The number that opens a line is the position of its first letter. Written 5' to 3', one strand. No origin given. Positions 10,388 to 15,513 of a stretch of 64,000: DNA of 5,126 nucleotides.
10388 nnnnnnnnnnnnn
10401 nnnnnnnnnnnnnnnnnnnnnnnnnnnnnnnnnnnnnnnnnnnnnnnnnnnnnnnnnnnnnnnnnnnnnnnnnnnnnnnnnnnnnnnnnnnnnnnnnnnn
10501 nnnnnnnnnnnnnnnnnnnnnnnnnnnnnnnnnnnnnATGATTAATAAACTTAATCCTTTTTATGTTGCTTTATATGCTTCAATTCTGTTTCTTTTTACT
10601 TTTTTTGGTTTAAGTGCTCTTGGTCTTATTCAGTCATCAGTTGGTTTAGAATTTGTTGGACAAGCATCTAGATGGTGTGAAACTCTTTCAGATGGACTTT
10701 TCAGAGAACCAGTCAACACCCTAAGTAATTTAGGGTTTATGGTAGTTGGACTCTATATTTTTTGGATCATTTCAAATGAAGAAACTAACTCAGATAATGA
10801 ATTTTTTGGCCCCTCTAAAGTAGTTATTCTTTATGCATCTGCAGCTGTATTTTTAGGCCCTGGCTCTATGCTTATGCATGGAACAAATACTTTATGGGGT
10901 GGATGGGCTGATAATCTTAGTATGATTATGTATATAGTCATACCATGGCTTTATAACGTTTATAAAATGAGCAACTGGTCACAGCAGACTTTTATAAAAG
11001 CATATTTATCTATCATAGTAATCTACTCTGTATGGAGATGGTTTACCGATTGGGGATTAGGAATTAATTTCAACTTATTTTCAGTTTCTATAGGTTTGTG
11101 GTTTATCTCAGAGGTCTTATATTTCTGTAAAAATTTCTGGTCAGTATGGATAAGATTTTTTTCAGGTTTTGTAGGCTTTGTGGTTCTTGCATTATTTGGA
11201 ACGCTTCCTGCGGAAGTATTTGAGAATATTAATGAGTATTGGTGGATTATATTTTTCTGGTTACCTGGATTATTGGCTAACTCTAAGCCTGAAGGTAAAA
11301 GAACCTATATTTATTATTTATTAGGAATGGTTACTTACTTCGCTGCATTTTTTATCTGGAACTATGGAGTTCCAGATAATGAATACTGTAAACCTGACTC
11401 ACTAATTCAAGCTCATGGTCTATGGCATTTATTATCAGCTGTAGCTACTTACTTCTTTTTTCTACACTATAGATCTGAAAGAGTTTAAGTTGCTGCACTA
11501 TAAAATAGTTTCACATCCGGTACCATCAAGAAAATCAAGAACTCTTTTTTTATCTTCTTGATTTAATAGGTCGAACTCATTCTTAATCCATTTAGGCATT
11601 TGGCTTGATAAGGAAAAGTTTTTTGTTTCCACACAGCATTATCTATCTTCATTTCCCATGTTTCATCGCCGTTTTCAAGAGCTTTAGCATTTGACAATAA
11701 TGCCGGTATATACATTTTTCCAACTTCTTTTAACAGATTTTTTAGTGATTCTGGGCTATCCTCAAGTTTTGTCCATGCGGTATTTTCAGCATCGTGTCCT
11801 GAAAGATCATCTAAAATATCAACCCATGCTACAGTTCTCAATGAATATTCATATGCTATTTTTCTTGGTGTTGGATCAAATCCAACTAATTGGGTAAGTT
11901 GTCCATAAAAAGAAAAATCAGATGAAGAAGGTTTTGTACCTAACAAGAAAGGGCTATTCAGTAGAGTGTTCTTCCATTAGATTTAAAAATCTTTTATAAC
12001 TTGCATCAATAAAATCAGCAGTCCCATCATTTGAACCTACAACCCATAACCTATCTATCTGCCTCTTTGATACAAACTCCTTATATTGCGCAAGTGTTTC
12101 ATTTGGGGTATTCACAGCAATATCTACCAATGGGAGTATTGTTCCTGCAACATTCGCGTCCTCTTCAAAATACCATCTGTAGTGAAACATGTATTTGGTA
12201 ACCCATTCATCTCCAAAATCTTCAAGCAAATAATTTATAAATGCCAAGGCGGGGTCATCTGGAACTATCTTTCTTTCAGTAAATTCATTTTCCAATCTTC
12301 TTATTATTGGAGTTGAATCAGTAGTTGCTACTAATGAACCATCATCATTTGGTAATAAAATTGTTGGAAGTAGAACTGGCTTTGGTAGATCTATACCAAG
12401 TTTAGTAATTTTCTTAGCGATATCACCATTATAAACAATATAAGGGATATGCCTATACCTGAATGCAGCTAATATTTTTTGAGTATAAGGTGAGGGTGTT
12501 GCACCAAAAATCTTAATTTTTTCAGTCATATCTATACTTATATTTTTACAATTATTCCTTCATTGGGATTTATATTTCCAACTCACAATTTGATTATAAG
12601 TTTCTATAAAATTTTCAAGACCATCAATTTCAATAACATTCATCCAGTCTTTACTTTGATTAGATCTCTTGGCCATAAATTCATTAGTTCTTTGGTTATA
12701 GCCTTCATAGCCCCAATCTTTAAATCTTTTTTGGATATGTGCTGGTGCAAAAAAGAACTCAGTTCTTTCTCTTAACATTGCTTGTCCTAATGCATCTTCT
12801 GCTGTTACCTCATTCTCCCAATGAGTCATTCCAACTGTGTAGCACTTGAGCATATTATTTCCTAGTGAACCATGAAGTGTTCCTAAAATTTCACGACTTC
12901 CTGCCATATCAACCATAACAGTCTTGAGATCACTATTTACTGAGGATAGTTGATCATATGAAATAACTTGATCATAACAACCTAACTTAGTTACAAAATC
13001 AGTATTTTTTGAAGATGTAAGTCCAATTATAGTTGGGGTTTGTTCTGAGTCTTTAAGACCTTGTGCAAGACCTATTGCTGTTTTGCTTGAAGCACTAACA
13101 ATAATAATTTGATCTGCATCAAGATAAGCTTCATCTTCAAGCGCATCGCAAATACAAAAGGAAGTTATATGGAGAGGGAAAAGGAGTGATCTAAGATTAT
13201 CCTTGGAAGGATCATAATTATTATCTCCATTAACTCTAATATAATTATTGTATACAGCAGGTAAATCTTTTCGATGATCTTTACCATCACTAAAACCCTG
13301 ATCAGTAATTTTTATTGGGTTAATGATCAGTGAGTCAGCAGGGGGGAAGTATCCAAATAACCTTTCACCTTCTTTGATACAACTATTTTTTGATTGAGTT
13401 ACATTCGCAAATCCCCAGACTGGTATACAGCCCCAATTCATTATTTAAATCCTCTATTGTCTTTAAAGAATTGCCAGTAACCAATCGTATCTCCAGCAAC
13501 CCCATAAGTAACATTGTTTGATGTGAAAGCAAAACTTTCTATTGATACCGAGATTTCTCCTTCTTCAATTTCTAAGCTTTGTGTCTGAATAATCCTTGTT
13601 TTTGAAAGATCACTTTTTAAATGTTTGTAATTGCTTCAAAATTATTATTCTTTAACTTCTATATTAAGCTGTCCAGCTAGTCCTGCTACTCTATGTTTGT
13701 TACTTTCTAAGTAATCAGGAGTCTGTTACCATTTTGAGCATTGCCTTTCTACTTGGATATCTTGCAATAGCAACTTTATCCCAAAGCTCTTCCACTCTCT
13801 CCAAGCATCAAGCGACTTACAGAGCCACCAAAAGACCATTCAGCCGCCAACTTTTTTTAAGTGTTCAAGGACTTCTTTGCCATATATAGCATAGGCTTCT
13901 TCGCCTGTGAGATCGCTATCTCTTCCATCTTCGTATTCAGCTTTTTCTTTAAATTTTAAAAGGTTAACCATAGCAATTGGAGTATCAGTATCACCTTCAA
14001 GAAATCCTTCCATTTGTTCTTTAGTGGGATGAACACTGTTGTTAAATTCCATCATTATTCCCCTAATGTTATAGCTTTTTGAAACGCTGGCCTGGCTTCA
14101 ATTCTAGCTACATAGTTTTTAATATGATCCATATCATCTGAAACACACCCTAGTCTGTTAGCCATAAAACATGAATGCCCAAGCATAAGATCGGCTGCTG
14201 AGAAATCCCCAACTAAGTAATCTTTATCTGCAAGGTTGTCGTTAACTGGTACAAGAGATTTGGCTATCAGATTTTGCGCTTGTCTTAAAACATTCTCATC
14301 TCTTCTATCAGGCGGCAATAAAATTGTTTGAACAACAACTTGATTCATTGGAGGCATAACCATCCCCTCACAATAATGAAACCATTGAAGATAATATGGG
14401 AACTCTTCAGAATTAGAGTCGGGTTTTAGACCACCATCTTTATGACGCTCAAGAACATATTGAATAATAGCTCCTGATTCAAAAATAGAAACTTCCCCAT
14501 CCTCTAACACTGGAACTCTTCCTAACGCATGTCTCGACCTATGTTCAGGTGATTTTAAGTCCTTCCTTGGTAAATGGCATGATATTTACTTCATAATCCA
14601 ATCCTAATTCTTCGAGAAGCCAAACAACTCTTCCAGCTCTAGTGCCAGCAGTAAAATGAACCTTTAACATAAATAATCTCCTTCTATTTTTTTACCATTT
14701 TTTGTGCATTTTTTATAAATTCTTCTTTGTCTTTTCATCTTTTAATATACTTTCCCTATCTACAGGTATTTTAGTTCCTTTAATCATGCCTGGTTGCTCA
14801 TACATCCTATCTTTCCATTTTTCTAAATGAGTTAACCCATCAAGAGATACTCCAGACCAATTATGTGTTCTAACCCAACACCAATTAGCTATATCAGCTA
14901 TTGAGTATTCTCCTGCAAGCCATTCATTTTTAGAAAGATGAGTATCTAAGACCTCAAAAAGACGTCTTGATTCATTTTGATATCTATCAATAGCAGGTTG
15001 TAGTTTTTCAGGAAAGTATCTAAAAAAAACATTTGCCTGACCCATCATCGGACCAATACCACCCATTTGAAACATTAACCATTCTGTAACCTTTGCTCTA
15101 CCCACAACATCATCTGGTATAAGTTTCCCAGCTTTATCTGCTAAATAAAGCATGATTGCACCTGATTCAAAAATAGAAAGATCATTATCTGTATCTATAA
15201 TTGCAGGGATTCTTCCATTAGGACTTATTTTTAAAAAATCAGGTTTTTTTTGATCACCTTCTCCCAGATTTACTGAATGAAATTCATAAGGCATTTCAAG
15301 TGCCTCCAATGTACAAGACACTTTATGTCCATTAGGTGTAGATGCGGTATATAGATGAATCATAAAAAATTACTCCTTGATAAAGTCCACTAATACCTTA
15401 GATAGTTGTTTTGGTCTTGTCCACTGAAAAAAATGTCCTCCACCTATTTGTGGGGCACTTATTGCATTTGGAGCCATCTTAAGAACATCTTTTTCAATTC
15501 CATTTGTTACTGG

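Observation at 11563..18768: Seven of eight genes in one tightly packed minus-strand operon are broken by at least 14 frame changes, against one in the other ~57 kb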

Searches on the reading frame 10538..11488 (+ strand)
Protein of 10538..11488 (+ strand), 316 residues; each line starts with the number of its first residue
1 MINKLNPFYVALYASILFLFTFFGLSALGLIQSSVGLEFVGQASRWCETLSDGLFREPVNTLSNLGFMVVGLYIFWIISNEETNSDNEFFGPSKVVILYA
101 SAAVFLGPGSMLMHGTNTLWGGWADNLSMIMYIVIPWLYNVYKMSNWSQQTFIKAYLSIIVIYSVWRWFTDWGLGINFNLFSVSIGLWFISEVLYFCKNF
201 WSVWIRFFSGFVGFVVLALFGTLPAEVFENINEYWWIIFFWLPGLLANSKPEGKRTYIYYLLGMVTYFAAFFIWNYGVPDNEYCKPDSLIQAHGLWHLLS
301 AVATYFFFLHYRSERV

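Call 20: find_encoding_contigs(protein=window:10538-11488:+, flank=10000, max_places=10)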
Protein window:10538-11488:+ (316 aa): 3 contigs read that carry it; 3 places shown.
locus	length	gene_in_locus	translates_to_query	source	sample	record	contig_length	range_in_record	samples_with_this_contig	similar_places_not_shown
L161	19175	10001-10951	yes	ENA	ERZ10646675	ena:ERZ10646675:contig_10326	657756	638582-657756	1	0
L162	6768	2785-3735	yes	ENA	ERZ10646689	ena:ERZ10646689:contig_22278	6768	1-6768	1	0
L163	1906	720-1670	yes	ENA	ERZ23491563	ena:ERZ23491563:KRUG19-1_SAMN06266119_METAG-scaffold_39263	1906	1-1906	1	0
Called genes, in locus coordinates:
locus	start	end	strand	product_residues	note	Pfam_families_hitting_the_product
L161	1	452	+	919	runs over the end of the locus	PF00664:ABC_membrane, PF00005:ABC_tran, PF02463:SMC_N, PF02606:LpxK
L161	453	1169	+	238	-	PF02348:CTP_transf_3, PF12804:NTP_transf_3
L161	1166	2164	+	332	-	PF01565:FAD_binding_4, PF02873:MurB_C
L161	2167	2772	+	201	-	PF01810:LysE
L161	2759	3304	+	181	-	PF06938:DUF1285_N, PF21028:DUF1285_C (weak)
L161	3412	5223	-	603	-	PF05960:DUF885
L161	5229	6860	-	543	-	PF00890:FAD_binding_2 (faint), PF01266:DAO (faint), PF01946:Thi4 (faint), PF13450:NAD_binding_8 (faint), PF21162:ETFQO_UQ-bd, PF05187:Fer4_ETF_QO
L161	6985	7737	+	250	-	PF01012:ETF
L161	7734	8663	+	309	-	PF01012:ETF, PF00766:ETF_alpha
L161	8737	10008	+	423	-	PF01979:Amidohydro_1, PF07969:Amidohydro_3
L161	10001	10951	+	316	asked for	PF05875:Ceramidase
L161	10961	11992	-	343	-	PF13417:GST_N_3 (faint)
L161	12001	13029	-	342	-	PF11017:DUF2855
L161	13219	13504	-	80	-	-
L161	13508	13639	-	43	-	-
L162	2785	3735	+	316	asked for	PF05875:Ceramidase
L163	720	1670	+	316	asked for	PF05875:Ceramidase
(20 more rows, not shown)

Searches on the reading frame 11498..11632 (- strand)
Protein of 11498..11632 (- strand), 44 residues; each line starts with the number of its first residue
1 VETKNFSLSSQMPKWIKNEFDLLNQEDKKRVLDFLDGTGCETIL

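Call 7: search_protein_families(library=pfam, proteins=[window:11498-11632:-], max_evalue=0.01)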
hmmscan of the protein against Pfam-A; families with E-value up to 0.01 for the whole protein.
window:11498-11632:- (44 aa): 0 families

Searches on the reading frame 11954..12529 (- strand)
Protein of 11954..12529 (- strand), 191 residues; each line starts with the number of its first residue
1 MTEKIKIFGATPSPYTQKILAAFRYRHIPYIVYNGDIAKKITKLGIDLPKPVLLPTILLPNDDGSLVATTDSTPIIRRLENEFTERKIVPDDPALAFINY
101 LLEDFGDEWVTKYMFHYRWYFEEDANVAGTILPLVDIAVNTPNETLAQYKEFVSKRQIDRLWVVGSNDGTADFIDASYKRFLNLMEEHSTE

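Call 7: search_protein_families(library=pfam, proteins=[window:11954-12529:-], max_evalue=0.01)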
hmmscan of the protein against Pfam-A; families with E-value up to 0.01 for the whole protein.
window:11954-12529:- (191 aa): 2 families
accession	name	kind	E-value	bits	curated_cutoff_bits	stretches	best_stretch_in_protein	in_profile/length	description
PF13417.12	GST_N_3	-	2.3e-05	25.1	22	1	8-86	2-74/75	Glutathione S-transferase, N-terminal domain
PF13409.12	GST_N_2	-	4.8e-05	24.3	25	1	13-81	2-69/70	Glutathione S-transferase, N-terminal domain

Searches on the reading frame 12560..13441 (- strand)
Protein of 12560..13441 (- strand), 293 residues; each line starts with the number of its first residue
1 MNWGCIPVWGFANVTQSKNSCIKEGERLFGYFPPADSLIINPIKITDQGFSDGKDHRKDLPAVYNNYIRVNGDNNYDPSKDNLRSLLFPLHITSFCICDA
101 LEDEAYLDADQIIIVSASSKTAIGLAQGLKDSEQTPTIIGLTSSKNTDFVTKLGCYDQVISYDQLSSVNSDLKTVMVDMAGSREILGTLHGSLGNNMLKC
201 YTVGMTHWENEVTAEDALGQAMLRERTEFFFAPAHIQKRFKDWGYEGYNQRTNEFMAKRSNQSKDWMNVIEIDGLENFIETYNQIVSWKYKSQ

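Call 7: search_protein_families(library=pfam, proteins=[window:12560-13441:-], max_evalue=0.01)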
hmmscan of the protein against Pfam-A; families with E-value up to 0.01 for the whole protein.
window:12560-13441:- (293 aa): 1 family
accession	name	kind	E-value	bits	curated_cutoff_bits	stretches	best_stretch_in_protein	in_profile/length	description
PF11017.14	DUF2855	-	5.4e-82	276.7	30.9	1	2-287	35-331/335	Protein of unknown function (DUF2855)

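Call 45: find_encoding_contigs(protein=window:12560-13441:-, flank=10000, max_places=5)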
Protein window:12560-13441:- (293 aa): no gene with exactly this product is on record in the collection.

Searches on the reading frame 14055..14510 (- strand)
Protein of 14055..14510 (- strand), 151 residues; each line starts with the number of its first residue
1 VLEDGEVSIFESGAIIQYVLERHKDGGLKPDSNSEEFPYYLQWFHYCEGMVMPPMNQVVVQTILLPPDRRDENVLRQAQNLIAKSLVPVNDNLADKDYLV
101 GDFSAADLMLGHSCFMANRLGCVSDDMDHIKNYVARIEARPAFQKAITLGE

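Call 7: search_protein_families(library=pfam, proteins=[window:14055-14510:-], max_evalue=0.01)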
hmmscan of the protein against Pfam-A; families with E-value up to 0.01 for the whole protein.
window:14055-14510:- (151 aa): 1 family
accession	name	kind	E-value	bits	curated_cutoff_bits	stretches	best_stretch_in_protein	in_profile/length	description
PF00043.30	GST_C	-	5.1e-07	30.3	20.7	1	61-141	10-93/93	Glutathione S-transferase, C-terminal domain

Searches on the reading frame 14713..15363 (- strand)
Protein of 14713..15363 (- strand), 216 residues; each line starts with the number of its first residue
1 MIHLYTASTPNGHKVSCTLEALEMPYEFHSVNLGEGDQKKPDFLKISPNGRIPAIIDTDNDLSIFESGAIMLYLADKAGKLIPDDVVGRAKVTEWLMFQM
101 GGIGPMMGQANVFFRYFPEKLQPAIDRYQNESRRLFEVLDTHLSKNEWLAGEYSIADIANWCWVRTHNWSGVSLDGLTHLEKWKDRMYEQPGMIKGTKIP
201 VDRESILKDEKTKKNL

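Call 6: search_protein_families(library=pfam, proteins=[window:14713-15363:-], max_evalue=0.01)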
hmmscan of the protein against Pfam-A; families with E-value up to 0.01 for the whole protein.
window:14713-15363:- (216 aa): 5 families
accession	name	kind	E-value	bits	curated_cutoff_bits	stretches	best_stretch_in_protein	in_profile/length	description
PF02798.26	GST_N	-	4e-15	56.3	20.9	1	2-75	3-75/76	Glutathione S-transferase, N-terminal domain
PF13409.12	GST_N_2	-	7.1e-12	46.2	25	1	10-76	3-69/70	Glutathione S-transferase, N-terminal domain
PF13417.12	GST_N_3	-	5.4e-11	43.1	22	1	6-79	3-72/75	Glutathione S-transferase, N-terminal domain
PF00043.30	GST_C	-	3.8e-10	40.3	20.7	1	113-191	10-93/93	Glutathione S-transferase, C-terminal domain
PF13410.11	GST_C_2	-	0.00081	19.9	24.9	1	122-164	1-44/69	Glutathione S-transferase, C-terminal domain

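Call 8: find_encoding_contigs(protein=window:14713-15363:-, flank=10000, max_places=10)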
Protein window:14713-15363:- (216 aa): no gene with exactly this product is on record in the collection.

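Call 9: find_related_loci(query=window:14713-15363:-, collection=genome_contigs, flank=10000)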
Query window:14713-15363:- (216 aa) in genome_contigs; peptide patterns used: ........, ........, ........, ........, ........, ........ (x = any residue, [..] = any of these).
599 stretches matched a pattern (row limit reached: there are more); 567 encode a relative of the query (tblastn E <= 1e-3); the best 80 are kept; 80 distinct loci.
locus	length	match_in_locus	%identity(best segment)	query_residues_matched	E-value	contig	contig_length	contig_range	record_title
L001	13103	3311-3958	93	1-216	7e-141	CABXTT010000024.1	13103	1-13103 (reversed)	MAG: uncultured SAR86 cluster bacterium isolate AG-325-C22 genome assembly, contig: AG-325-C22_NODE_24, whole genome sho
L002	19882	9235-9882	90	1-216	9e-136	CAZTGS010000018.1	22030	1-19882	MAG TPA_asm: uncultured Gammaproteobacteria bacterium isolate binchicken_co317_93 genome assembly, contig: NODE_2818_len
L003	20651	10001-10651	88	1-216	9e-133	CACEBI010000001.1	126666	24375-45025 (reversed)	uncultured SAR86 cluster bacterium isolate AG-390-J18 genome assembly, contig: AG-390-J18_NODE_1, whole genome shotgun s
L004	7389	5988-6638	88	1-216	1e-132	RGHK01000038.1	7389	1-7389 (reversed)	MAG: Proteobacteria bacterium isolate WB7_3xC_029 contig_100_37, whole genome shotgun sequence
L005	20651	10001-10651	88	1-216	5e-132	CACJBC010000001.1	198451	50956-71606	uncultured SAR86 cluster bacterium isolate AG-914-O05 genome assembly, contig: AG-914-O05_NODE_1, whole genome shotgun s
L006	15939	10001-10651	87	1-216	4e-131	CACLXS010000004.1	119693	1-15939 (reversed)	uncultured SAR86 cluster bacterium isolate AG-917-O19 genome assembly, contig: AG-917-O19_NODE_4, whole genome shotgun s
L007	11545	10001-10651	85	1-216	4e-128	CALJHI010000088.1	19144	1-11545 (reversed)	MAG: uncultured SAR86 cluster bacterium isolate S2_Bin_METABAT__269_1 genome assembly, contig: c_000001550098, whole gen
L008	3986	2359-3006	84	1-216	4e-130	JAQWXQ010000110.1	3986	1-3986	MAG: SAR86 cluster bacterium isolate cluster3_bin.34 k119_109372, whole genome shotgun sequence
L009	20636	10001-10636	79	1-210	5e-115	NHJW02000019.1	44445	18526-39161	MAG: Gammaproteobacteria bacterium TMED225 19504, whole genome shotgun sequence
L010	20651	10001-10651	76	1-214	1e-112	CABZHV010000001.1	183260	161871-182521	MAG: uncultured SAR86 cluster bacterium isolate AG-337-G10 genome assembly, contig: AG-337-G10_NODE_1, whole genome shot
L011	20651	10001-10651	73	1-216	2e-111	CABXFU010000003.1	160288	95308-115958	MAG: uncultured SAR86 cluster bacterium isolate AG-313-P16 genome assembly, contig: AG-313-P16_NODE_3, whole genome shot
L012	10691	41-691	73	1-216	3e-110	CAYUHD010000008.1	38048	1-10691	MAG TPA_asm: uncultured Gammaproteobacteria bacterium isolate SRP077602_co11_421 genome assembly, contig: NODE_857_lengt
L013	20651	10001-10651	73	1-216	6e-110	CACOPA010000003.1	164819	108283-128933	MAG: uncultured SAR86 cluster bacterium isolate AH-324-F14 genome assembly, contig: AH-324-F14_NODE_3, whole genome shot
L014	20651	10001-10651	72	1-216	2e-109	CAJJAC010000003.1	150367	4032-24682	MAG: SAR86 cluster bacterium SAR86B isolate FRAM18_bin308 genome assembly, contig: FRAM18_bin308-3, whole genome shotgun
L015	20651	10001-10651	71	1-216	2e-108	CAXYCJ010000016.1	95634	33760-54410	MAG: uncultured SAR86 cluster bacterium isolate FRAM_RAS_F4_05_2017_1-MAG_28 genome assembly, contig: FRAM_RAS_F4_05_201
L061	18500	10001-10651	82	1-216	6e-126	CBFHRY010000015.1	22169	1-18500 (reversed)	MAG: Gammaproteobacteria bacterium isolate AGTU_67_bin_73_strict genome assembly, contig: AGTU_67_bin_73_strict_c15, who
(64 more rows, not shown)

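Call 17: find_related_loci(query=window:14713-15363:-, collection=metagenome_contigs, flank=10000)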
Query window:14713-15363:- (216 aa) in metagenome_contigs; peptide patterns used: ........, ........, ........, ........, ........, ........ (x = any residue, [..] = any of these).
600 stretches matched a pattern (row limit reached: there are more); 566 encode a relative of the query (tblastn E <= 1e-3); the best 80 are kept; 80 distinct loci.
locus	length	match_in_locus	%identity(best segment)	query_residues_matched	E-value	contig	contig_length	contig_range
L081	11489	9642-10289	98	1-216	2e-145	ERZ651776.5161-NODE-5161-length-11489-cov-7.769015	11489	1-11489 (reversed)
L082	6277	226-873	98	1-216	8e-146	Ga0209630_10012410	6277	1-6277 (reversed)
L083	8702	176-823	97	1-216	3e-145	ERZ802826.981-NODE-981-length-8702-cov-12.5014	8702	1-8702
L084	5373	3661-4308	97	1-216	3e-145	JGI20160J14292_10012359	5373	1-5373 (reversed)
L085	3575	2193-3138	96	1-216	3e-148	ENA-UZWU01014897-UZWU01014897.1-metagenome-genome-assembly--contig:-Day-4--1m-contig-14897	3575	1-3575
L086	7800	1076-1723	94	1-216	6e-141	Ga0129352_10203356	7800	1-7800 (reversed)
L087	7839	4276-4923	92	1-216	1e-138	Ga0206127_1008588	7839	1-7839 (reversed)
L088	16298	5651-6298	91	1-216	4e-138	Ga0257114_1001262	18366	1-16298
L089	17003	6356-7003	91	1-216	4e-138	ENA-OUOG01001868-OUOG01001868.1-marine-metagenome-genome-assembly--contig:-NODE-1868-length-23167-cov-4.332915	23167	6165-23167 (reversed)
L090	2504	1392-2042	91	1-216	1e-143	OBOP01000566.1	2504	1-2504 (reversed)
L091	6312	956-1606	88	1-216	3e-133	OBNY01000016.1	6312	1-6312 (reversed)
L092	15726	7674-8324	88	1-216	4e-133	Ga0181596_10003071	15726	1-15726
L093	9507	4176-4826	88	1-216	1e-132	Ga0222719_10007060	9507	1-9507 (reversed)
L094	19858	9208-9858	88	1-216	4e-132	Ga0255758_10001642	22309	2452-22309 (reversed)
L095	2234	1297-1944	87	1-216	1e-139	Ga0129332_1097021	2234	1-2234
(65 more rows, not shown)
